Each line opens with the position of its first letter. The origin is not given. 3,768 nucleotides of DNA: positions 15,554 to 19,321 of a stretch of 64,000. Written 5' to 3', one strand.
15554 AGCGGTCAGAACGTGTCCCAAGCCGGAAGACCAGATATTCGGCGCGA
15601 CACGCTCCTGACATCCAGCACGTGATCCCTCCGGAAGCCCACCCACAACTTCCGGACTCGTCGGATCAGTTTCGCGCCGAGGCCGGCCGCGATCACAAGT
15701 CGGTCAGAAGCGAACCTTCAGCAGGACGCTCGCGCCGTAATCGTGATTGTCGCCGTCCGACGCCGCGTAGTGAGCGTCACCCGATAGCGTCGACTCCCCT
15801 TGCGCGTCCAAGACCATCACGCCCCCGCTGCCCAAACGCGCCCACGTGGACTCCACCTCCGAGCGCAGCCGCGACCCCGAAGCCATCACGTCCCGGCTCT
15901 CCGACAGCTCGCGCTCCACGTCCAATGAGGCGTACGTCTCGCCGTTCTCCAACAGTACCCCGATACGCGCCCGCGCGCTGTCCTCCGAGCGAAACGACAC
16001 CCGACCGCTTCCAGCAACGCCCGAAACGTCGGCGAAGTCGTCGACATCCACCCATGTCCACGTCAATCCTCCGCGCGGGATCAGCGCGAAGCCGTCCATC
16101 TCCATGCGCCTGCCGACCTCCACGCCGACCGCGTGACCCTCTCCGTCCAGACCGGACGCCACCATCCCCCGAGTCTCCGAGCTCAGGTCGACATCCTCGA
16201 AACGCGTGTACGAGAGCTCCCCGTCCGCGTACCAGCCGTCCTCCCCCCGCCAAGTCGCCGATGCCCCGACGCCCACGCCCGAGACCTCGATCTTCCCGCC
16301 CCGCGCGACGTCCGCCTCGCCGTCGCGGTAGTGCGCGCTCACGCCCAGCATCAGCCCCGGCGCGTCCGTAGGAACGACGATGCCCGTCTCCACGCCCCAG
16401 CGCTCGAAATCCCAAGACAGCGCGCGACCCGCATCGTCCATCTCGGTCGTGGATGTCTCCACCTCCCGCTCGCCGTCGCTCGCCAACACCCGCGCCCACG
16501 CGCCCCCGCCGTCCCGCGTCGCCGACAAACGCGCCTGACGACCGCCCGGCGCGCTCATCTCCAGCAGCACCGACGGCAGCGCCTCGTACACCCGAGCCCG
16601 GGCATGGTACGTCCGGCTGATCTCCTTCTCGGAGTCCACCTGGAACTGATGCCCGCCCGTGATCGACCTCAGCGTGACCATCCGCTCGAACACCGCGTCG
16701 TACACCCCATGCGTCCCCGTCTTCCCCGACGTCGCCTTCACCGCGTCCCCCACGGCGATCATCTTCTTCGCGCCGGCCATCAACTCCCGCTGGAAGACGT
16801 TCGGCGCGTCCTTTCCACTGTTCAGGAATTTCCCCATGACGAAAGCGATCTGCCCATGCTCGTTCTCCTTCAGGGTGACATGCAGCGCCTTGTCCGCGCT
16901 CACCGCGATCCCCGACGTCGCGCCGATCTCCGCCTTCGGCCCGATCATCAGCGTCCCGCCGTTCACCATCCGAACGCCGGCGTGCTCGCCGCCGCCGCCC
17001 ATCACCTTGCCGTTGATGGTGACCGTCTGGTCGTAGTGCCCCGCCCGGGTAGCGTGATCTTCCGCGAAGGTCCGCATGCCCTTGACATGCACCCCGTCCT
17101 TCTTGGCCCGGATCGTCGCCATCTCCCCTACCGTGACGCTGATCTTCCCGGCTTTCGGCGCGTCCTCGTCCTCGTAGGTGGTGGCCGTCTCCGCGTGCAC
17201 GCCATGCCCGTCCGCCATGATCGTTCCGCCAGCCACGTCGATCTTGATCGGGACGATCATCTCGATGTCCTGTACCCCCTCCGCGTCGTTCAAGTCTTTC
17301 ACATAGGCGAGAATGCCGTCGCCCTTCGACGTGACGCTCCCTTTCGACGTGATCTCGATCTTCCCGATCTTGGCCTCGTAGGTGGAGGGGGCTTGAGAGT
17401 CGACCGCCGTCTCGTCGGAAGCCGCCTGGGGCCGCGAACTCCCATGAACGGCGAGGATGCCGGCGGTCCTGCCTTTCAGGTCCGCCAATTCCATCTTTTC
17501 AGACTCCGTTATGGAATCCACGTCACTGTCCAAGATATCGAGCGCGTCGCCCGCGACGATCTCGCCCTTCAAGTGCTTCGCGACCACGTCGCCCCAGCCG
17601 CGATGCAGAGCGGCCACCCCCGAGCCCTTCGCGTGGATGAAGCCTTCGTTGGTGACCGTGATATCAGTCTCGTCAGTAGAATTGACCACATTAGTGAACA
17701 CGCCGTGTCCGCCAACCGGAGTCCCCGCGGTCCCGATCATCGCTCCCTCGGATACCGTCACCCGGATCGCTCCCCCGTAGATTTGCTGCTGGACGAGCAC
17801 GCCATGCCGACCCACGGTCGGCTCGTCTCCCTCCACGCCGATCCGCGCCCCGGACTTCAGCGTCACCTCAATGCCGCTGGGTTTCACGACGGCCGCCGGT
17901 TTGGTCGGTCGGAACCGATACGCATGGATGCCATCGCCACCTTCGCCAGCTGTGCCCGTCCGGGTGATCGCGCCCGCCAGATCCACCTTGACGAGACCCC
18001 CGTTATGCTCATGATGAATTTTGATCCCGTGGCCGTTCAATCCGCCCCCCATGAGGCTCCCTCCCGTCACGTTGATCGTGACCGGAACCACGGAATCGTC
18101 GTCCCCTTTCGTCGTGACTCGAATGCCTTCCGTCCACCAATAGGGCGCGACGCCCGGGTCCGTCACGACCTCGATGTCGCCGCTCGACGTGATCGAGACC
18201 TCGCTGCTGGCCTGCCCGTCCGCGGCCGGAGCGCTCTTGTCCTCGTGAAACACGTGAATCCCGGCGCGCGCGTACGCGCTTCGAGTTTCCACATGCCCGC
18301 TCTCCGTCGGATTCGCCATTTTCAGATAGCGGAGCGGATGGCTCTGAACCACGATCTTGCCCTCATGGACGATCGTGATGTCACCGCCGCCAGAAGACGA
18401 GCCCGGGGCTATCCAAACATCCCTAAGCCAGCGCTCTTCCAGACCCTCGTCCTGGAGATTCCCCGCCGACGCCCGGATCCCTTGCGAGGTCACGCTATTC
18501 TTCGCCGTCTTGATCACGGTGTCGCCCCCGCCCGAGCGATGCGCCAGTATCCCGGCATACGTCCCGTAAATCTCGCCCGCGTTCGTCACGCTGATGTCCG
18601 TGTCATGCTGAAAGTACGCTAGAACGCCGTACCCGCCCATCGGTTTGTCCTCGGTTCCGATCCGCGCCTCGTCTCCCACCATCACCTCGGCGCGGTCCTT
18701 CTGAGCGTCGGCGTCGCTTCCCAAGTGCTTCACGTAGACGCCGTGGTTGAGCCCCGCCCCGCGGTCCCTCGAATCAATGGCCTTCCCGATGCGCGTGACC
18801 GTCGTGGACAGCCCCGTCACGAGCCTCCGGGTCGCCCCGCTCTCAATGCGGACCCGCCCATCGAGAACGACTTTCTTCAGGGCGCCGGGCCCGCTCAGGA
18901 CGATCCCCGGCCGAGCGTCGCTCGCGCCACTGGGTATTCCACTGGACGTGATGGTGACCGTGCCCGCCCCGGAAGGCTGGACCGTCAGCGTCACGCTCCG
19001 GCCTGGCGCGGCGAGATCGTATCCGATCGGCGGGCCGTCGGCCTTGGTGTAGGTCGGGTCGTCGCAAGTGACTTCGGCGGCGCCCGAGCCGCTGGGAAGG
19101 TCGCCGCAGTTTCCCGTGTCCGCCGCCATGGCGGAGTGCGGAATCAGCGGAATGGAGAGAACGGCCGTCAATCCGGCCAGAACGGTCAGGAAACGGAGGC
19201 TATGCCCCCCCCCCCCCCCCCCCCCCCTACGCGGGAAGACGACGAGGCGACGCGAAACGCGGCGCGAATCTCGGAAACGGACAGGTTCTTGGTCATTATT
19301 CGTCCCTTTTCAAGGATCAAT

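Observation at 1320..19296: Two autotransporter paralogues with an identity gradient: nearly identical barrel and distal passenger, diverged N-terminal passenger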

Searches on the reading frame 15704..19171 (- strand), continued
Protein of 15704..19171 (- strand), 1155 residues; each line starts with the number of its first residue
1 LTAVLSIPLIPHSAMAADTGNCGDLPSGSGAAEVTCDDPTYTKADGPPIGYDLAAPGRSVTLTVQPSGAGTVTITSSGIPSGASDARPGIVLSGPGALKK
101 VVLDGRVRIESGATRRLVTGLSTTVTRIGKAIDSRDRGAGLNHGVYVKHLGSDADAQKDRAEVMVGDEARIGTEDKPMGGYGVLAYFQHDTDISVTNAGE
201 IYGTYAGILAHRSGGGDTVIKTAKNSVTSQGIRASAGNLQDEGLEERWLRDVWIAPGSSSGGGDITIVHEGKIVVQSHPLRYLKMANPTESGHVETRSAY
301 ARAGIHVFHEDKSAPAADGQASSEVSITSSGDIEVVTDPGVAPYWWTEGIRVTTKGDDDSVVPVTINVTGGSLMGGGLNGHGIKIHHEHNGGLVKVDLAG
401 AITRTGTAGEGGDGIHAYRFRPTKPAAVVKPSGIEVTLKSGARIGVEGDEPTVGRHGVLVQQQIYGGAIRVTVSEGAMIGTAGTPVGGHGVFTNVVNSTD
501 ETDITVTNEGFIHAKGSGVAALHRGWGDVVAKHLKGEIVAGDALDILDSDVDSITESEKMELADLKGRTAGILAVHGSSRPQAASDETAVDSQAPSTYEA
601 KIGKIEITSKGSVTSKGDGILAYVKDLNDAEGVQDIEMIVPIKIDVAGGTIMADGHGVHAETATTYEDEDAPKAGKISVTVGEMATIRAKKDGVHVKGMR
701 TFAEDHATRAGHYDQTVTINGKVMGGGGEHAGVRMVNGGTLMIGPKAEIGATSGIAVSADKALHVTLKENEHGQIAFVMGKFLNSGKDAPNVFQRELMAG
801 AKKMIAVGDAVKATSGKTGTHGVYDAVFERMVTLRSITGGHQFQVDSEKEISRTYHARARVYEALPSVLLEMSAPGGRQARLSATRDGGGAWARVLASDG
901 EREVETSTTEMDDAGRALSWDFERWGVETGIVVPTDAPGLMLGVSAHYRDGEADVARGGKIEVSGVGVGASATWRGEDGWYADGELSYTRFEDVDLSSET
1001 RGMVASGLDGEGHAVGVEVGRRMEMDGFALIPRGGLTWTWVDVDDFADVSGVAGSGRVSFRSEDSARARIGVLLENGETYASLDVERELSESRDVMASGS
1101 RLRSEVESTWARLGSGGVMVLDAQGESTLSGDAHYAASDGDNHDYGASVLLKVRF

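Call 62: predict_structure(alignment_id=A1)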
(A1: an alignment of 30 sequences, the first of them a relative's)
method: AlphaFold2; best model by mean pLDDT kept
length: 1141 residues; sequences in the alignment: 30
mean_pLDDT: 78.5   pTM: 0.70
mean pLDDT of the five models: 78.5, 75.2, 73.6, 68.4, 65.4
residues with pLDDT >= 90: 367; 70-90: 466; 50-70: 209; < 50: 99
segments of 3 or more residues with pLDDT < 50: 1-4, 108-113, 229-242, 616-620, 687-698, 864-866, 871-873, 891-902, 1035-1045, 1084-1092, 1125-1128
pLDDT, mean of each block of 10 residues (from residue 1): 59 75 88 81 81 89 67 81 84 88 65 65 81 72 75 95 89 85 96 89 93 95 65 42 65 97 81 59 77 91 82 97 72 91 90 96 89 92 96 79 87 80 97 89 92 93 95 93 85 98 93 94 87 60 79 90 69 52 60 97 95 60 76 96 93 65 91 97 66 43 94 91 90 90 90 86 87 74 82 84 54 74 89 69 68 73 51 63 71 39 66 83 83 87 81 86 81 84 67 70 81 78 74 49 49 76 77 62 47 64 69 69 52 69 71
secondary structure, 60 per line:
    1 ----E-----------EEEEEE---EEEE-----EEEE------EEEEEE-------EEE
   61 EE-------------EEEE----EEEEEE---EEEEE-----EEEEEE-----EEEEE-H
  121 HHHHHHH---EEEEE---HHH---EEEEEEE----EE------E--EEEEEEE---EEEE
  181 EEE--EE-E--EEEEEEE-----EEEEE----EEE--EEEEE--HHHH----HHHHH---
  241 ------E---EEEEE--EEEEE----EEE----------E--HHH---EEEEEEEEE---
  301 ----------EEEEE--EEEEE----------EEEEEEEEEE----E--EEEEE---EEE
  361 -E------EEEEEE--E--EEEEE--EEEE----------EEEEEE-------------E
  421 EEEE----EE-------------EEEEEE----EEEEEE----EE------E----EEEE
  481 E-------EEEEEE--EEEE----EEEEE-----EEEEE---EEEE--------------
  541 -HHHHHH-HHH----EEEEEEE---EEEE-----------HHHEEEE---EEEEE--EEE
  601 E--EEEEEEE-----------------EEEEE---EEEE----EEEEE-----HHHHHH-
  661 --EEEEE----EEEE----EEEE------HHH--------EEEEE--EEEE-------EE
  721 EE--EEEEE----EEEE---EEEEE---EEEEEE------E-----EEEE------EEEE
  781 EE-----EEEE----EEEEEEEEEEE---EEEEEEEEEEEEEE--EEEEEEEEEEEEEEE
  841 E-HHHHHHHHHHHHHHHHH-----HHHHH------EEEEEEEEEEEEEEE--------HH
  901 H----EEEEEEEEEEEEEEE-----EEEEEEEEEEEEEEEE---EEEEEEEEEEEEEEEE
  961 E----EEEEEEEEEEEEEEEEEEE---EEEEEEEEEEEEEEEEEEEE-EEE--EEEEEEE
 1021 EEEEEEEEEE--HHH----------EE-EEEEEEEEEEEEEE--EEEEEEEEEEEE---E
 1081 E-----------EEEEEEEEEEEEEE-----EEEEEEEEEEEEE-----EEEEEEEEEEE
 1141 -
elements in order (helices of 4 or more, strands of 3 or more residues): E17-22 E26-29 E35-38 E45-50 E58-62 E76-79 E84-89 E93-97 E103-108 E114-118 H120-127 E131-135 E145-151 E167-173 E177-183 E192-198 E204-208 E213-215 E218-222 H225-228 H233-237 E251-255 E258-262 E267-269 E289-297 E311-315 E318-322 E333-342 E350-354 E358-360 E369-374 E380-384 E387-390 E401-406 E420-424 E444-449 E454-459 E477-481 E489-494 E497-500 E505-509 E515-519 E523-526 H542-547 E556-562 E566-569 E584-587 E591-595 E598-601 E604-610 E628-632 E636-639 E644-648 H654-659 E663-667 E672-675 E680-683 E701-705 E708-711 E719-722 E725-729 E734-737 E741-745 E749-754 E767-770 E777-782 E788-791 E796-806 E810-823 E826-841 H843-859 H865-869 E876-890 E906-920 E926-941 E945-961 E966-984 E988-1007 E1009-1011 E1014-1030 E1049-1062 E1065-1076 E1093-1106 E1112-1124 E1130-1140

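Call 64: fold_search(model_id=the predicted structure, library=pdb)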
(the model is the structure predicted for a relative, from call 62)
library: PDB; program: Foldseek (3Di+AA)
matches with E <= 10: 910; with E <= 0.001: 121
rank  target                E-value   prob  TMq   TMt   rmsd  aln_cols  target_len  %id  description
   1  3kvn_X                1.1e-09  1.00  0.19  0.33   6.9       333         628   16  Crystal structure of the full-length autotransporter EstA from Pseudomonas aeruginosa (released 2010-01-26)
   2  3kvn_A                1.8e-09  1.00  0.19  0.32   7.1       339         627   17  Crystal structure of the full-length autotransporter EstA from Pseudomonas aeruginosa (released 2010-01-26)
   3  3qq2_A                8.6e-09  1.00  0.18  0.69   5.5       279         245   19  Crystal Structure of the Beta Domain of the Bordetella Autotransporter Brka (released 2011-04-13)
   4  3aeh_A                1.7e-08  1.00  0.18  0.64   4.3       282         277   16  Integral membrane domain of autotransporter Hbp (released 2010-07-07)
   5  3qq2_B                1.8e-08  1.00  0.19  0.77   3.9       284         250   20  Crystal Structure of the Beta Domain of the Bordetella Autotransporter Brka (released 2011-04-13)
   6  1uyn                  8.1e-08  1.00  0.20  0.68   5.1       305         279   14  Translocator domain of autotransporter NalP from Neisseria meningitidis (released 2004-03-18)
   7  3qq2_C                8.5e-08  1.00  0.19  0.76   4.4       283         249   20  Crystal Structure of the Beta Domain of the Bordetella Autotransporter Brka (released 2011-04-13)
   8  9oqa                  8.5e-08  1.00  0.20  0.34   6.6       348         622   14  Cryo-EM structure of AaaA, a Pseudomonas Aeruginosa autotransporter (released 2025-08-13)
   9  2qom_A                1.3e-07  1.00  0.19  0.72   4.6       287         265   15  The crystal structure of the E.coli EspP autotransporter Beta-domain. (released 2007-11-13)
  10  3slt                  2.0e-07  1.00  0.19  0.60   7.1       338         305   14  Pre-cleavage Structure of the Autotransporter EspP - N1023S Mutant (released 2011-11-16)
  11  4mee                  3.1e-07  1.00  0.20  0.63   5.2       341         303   11  Crystal structure of the transport unit of the autotransporter AIDA-I from Escherichia coli (released 2014-06-04)
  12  3slj                  4.6e-07  1.00  0.19  0.61   6.9       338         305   14  Pre-cleavage Structure of the Autotransporter EspP - N1023A mutant (released 2011-11-16)
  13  1uyo                  8.1e-07  1.00  0.19  0.67   6.7       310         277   16  Translocator domain of autotransporter NalP from Neisseria meningitidis (released 2004-03-19)
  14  8bo2_P                1.1e-06  1.00  0.18  0.58   6.8       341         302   14  BAM-EspP complex structure with BamA-S425C/EspP-S1299C mutations in nanodisc (released 2023-04-26)
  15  3slo                  1.2e-06  1.00  0.19  0.60   7.1       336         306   12  Pre-cleavage Structure of the Autotransporter EspP - N1023D mutant (released 2011-11-16)
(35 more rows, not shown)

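Call 75: find_related_loci(query=A1, collection=metagenome_contigs, flank=4500)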
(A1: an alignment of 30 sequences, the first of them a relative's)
Query A1 (1141 aa) in metagenome_contigs; peptide patterns used: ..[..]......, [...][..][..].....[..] (x = any residue, [..] = any of these).
379 stretches matched a pattern, but none encodes a relative of the query by tblastn (E <= 1e-3).

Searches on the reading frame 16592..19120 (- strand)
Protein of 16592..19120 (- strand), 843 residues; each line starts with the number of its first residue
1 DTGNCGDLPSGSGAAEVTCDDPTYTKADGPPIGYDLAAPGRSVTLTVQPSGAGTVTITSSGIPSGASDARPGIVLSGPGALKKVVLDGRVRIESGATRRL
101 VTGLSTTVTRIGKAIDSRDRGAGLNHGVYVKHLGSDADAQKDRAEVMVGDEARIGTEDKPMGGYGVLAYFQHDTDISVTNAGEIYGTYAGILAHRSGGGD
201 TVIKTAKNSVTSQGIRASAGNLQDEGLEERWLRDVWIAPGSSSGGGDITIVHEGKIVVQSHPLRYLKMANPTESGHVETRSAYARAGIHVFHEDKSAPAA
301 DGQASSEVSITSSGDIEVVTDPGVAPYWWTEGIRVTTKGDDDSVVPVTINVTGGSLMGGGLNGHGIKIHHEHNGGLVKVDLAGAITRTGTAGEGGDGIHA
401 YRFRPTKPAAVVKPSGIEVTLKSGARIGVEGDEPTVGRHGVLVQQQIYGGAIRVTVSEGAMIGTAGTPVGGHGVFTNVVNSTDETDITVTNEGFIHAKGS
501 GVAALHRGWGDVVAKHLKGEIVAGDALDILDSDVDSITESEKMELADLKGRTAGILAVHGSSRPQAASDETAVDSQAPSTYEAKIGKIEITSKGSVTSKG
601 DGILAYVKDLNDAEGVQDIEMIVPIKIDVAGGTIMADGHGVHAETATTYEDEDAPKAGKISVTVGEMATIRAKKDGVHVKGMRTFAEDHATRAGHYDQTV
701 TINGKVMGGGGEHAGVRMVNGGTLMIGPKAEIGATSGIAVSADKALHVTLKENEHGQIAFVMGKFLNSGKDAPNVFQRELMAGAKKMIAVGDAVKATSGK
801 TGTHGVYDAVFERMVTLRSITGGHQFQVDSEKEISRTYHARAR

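Call 71: search_protein_representatives(alignment_id=A4)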
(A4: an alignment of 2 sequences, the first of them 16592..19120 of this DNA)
Query: 2 sequences, 867 profile positions. Proteins with E-value up to 0.001 (for the whole library): 81; up to 1e-10: 22; up to 1e-30: 6. The best 81 are listed.
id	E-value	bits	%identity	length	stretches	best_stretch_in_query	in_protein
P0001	0.0e+00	1705.4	-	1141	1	1-867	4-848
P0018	3.2e-288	974.7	-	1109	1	2-867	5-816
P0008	3.2e-219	746.4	-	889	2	2-404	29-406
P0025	7.1e-197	672.5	-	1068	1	3-867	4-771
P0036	1.2e-41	158.9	-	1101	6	606-867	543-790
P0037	5.8e-40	153.4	-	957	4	570-867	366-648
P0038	2.1e-30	121.8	-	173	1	541-736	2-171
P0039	3.2e-29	117.8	-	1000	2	318-867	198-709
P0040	2.6e-26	108.2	-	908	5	678-866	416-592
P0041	1.2e-25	106.0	-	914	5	645-867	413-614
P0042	7.3e-25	103.4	-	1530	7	644-867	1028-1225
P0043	7.0e-22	93.6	-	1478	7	94-307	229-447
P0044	7.6e-22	93.4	-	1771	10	647-765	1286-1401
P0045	1.8e-21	92.2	-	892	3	679-867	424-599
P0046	4.1e-20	87.7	-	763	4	652-867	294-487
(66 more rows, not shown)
